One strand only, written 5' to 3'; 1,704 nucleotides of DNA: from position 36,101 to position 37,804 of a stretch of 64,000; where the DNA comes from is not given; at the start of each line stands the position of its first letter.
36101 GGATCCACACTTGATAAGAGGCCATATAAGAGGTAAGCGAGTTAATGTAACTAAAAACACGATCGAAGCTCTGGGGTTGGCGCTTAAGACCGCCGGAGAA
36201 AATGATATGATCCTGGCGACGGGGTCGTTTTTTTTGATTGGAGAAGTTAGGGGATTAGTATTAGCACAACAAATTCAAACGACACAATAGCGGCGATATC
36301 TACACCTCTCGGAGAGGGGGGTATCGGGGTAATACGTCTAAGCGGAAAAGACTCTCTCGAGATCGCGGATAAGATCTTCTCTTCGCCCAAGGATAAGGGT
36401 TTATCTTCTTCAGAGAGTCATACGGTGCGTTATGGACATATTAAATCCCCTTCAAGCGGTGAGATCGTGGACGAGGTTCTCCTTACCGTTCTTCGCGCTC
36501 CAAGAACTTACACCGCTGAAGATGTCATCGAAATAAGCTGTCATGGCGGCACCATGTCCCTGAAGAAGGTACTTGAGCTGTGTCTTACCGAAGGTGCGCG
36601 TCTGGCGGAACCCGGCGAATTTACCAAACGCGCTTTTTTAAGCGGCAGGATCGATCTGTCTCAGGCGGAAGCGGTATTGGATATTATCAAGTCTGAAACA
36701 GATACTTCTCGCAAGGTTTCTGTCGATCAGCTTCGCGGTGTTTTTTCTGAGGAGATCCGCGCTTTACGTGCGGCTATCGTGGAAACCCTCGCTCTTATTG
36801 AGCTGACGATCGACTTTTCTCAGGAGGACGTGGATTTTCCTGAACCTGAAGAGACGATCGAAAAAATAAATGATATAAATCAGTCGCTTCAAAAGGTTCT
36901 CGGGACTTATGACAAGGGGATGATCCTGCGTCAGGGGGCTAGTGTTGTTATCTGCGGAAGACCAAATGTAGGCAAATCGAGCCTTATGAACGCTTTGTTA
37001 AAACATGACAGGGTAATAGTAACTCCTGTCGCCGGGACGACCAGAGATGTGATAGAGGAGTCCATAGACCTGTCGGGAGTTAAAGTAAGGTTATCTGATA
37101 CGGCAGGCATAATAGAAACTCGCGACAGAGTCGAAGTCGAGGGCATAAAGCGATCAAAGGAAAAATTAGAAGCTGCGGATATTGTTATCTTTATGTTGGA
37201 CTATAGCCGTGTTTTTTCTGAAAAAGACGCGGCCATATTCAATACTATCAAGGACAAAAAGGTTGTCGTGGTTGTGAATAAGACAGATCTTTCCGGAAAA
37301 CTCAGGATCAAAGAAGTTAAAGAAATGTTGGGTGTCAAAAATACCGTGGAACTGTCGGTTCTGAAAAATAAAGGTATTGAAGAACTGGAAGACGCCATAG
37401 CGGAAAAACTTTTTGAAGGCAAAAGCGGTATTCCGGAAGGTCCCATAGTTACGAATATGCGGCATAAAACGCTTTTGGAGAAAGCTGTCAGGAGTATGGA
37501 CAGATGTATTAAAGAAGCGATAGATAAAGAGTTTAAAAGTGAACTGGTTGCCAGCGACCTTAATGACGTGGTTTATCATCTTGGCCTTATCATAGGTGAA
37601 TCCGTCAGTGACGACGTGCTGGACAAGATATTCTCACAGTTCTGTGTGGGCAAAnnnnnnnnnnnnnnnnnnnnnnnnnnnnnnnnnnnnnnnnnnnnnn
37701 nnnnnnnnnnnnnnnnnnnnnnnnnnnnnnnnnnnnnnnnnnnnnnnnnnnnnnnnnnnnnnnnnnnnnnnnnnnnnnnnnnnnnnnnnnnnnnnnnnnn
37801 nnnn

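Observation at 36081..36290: folC in-frame TAG plus mnmE without a canonical start codon at the same gene junction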

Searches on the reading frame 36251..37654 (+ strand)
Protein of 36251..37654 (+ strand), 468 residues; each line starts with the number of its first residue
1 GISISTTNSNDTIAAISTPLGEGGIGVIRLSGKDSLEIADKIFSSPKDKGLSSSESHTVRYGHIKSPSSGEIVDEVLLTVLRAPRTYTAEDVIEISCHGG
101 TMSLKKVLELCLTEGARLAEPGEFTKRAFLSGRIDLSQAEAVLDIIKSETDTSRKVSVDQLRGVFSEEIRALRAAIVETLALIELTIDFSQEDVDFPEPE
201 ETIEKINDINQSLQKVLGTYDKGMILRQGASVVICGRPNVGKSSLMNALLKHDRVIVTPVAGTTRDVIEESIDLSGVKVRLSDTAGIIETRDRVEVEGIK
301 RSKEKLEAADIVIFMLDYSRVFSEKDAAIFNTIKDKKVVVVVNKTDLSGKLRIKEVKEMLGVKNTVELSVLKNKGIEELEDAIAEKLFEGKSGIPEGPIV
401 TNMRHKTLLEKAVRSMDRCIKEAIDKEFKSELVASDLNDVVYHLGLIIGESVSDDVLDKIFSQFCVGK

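Call 6: search_protein_families(library=pfam, proteins=[window:36251-37654:+], max_evalue=0.01)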
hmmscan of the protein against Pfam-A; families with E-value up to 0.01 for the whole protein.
window:36251-37654:+ (468 aa): 12 families
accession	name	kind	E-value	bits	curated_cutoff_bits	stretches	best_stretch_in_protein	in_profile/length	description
PF12631.12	MnmE_helical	-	1.5e-55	189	40.1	1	136-465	1-211/211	MnmE helical domain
PF10396.14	TrmE_N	-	1.8e-43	147.9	29.8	1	12-133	1-117/117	GTP-binding protein TrmE N-terminus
PF01926.29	MMR_HSR1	-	3.5e-27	95.2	21.9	1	232-344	2-113/113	50S ribosome-binding GTPase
PF02421.24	FeoB_N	-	5.4e-11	42.7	27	1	231-383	2-156/156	Ferrous iron transport protein B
PF00350.29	Dynamin_N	-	8.7e-08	32.8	27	1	232-267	1-35/168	Dynamin family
PF03193.22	RsgA_GTPase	-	1.6e-07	31.8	30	0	228-260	105-137/174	RsgA GTPase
PF10662.15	PduV-EutP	-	7.9e-05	22.9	21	1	309-383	64-141/143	Ethanolamine utilisation - propanediol utilisation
PF04548.22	AIG1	-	9.9e-05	22.2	27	1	232-335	3-109/212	AIG1 family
PF16897.10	MMR_HSR1_Xtn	-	0.0002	21.7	35.2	1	329-387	49-104/106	C-terminal region of MMR_HSR1 domain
PF00025.27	Arf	-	0.00021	21.2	22.3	1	227-365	12-145/174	ADP-ribosylation factor family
PF00009.33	GTP_EFTU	-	0.00039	20.5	26.5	0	304-385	88-184/188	Elongation factor Tu GTP binding domain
PF00071.28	Ras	-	0.0008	19.5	21.6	1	232-385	2-158/162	Ras family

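Call 11: find_related_loci(query=window:36260-37654:+, collection=genome_contigs, flank=4000)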
Query window:36260-37654:+ (465 aa) in genome_contigs; peptide patterns used: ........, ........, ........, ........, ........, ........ (x = any residue, [..] = any of these).
546 stretches matched a pattern; 286 encode a relative of the query (tblastn E <= 1e-3); the best 80 are kept; 80 distinct loci.
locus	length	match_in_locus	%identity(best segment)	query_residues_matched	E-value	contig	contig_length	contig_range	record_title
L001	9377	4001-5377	67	6-465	0e+0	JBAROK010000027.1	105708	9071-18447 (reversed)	MAG: Candidatus Omnitrophota bacterium isolate MFD13429_ilm_asm_bin15 k127_133098, whole genome shotgun sequence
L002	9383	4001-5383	67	4-465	0e+0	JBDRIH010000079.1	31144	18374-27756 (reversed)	MAG: Candidatus Omnitrophota bacterium isolate MEGAHIT-group-1.574 k141_11150596, whole genome shotgun sequence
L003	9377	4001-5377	64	6-465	0e+0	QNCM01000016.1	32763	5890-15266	MAG: Candidatus Makaraimicrobium thalassicum isolate B134_G9 B134_Guay9_scaffold_00378, whole genome shotgun sequence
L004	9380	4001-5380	64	5-465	0e+0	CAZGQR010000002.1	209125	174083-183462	MAG TPA_asm: uncultured Planctomycetia bacterium isolate binchicken_co334_155 genome assembly, contig: NODE_32_length_20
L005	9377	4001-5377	63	6-465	0e+0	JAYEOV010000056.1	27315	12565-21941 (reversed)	MAG: Candidatus Omnitrophota bacterium isolate MAG020 MAG020_56, whole genome shotgun sequence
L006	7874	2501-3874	62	7-465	0e+0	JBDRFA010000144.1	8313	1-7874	MAG: Candidatus Omnitrophota bacterium isolate MEGAHIT-group-1.343 k141_11085012, whole genome shotgun sequence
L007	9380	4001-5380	61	5-465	0e+0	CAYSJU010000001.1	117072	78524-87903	MAG TPA_asm: uncultured Planctomycetia bacterium isolate binchicken_co332_75 genome assembly, contig: NODE_1_length_1170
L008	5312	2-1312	58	28-465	9e-171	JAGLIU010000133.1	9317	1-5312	MAG: Candidatus Omnitrophota bacterium isolate RS_3_17 ROV157_3.bin.17.fa_133, whole genome shotgun sequence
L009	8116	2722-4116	50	1-465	6e-142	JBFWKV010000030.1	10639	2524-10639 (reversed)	MAG: Candidatus Omnitrophota bacterium isolate CA_2019_NHSR_50 NODE_13047_length_10661_cov_3.189197_NHSR, whole genome s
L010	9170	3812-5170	49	7-465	5e-136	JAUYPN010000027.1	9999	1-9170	MAG: Candidatus Omnitrophota bacterium isolate C4_metabat.bin.33 C4_k141_120980, whole genome shotgun sequence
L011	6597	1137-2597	47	7-465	3e-133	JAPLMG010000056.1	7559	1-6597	MAG: Candidatus Omnitrophota bacterium isolate LacPavin_0920_SED3_MAG_48_12 LacPavin_0920_SED3_scaffold_3983588, whole g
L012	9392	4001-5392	48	7-465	1e-131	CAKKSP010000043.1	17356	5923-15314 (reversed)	Omnitrophica bacterium GWA2_41_15 isolate Hainich-Omni-XIII genome assembly, contig: Omni_Hai_XIII_Hain_H41_02um_R1_2839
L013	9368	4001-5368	46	7-465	7e-129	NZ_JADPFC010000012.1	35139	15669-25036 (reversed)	Romboutsia sp. 1001713B170131_170501_G6 NODE_12_length_35139_cov_178.699, whole genome shotgun sequence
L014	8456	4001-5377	45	4-465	2e-128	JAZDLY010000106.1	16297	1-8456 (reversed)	MAG: Candidatus Omnitrophota bacterium isolate MEGAHIT-group-0.624 k141_15374184, whole genome shotgun sequence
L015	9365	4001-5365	47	8-465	1e-127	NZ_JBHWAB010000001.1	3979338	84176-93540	Haloimpatiens sp. FM7330 chromosome, whole genome shotgun sequence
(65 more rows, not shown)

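Call 18: list_cluster_members(proteins=[P0001, window:36425-37654:+, window:36111-36287:+])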
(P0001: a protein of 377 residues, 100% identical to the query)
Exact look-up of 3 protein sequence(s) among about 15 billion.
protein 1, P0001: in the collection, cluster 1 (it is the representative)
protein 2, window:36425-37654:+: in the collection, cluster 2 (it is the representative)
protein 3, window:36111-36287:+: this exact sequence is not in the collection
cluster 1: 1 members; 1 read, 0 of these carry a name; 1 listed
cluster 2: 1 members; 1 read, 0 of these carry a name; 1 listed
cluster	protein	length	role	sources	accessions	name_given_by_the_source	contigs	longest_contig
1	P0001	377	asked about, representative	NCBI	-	-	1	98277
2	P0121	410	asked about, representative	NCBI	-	-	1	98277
